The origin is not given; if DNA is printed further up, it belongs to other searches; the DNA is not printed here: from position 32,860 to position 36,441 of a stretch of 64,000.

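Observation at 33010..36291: AAA-ATPase/TPR protein with the nucleotide cyclase domain at the C-terminus and non-canonical specificity residues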

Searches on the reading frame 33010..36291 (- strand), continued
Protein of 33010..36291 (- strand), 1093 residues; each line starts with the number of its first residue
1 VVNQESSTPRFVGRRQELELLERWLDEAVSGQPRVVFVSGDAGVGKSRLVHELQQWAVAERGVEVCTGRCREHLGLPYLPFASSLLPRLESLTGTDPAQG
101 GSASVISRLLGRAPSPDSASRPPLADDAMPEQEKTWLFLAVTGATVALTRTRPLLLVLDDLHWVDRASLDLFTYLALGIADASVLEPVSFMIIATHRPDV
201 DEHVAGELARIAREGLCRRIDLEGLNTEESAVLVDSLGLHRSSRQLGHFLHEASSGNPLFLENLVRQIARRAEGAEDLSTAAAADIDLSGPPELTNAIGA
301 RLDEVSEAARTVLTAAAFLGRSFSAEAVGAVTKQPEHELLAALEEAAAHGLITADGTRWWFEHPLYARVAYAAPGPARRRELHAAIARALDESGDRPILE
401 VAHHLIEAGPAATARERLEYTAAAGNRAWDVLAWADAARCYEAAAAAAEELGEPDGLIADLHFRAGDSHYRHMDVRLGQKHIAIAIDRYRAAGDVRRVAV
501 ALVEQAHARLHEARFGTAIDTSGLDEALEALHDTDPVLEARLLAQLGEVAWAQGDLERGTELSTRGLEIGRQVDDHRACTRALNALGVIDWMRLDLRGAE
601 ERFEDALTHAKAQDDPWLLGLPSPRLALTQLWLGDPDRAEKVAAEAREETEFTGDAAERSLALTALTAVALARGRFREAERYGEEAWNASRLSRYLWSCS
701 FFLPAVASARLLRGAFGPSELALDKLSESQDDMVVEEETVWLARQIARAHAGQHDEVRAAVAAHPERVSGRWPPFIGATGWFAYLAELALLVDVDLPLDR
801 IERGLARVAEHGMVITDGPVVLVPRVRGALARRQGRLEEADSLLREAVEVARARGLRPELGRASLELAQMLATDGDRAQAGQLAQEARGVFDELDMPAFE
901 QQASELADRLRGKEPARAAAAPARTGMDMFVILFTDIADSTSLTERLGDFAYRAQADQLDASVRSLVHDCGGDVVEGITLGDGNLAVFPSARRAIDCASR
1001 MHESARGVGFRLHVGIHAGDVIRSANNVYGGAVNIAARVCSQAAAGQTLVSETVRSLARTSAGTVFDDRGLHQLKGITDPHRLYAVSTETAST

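Call 85: search_solved_structures(query=A2, max_evalue=0.01)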
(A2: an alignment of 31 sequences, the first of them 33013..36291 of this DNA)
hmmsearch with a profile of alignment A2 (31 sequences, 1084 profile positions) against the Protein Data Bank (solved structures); distinct sequences matched with E-value up to 0.01: 31.
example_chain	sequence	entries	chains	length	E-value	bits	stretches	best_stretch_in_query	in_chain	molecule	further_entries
4wp3_A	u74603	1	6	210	5e-36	127.4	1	896-1080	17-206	Ma1120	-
1ybt_A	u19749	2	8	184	7.3e-36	126.8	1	913-1075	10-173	hydrolase, alpha/beta hydrolase fold family | lipJ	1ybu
4wp9_A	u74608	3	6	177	6.7e-34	120.3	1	920-1080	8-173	Ma1120 | Cyclase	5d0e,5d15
5d0g_A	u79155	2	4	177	3.2e-33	118.1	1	920-1080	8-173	Cyclase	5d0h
4wp8_A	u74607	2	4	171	6.4e-33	117.1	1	920-1077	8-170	Ma1120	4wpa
3mr7_A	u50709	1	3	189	3e-21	78.4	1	953-1075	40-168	Adenylate/guanylate cyclase/hydrolase, alpha/beta fold family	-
1y10_A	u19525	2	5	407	2.3e-09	39.1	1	906-1080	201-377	Hypothetical protein Rv1264/MT1302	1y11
5a7d_B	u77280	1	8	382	4.3e-07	31.6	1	523-679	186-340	PINS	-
4a1s_A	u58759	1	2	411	7.6e-07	30.7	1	523-678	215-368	PARTNER OF INSCUTEABLE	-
9e5c_6s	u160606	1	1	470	8.1e-07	30.6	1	571-656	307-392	Tetratricopeptide repeat protein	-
5a6c_A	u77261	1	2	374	1e-06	30.3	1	473-652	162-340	G-PROTEIN-SIGNALING MODULATOR 2, AFADIN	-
6hc2_A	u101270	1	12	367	1.1e-06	30.2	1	520-684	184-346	G-protein-signaling modulator 2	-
4wng_A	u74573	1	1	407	1.6e-06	29.7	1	520-684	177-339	G-protein-signaling modulator 2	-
3sf4_A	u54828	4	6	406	1.6e-06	29.7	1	520-684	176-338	G-protein-signaling modulator 2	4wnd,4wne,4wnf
9y6s_6s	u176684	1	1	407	2.1e-06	29.3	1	571-659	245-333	Anaphase-promoting complex subunit 5 domain-containing protein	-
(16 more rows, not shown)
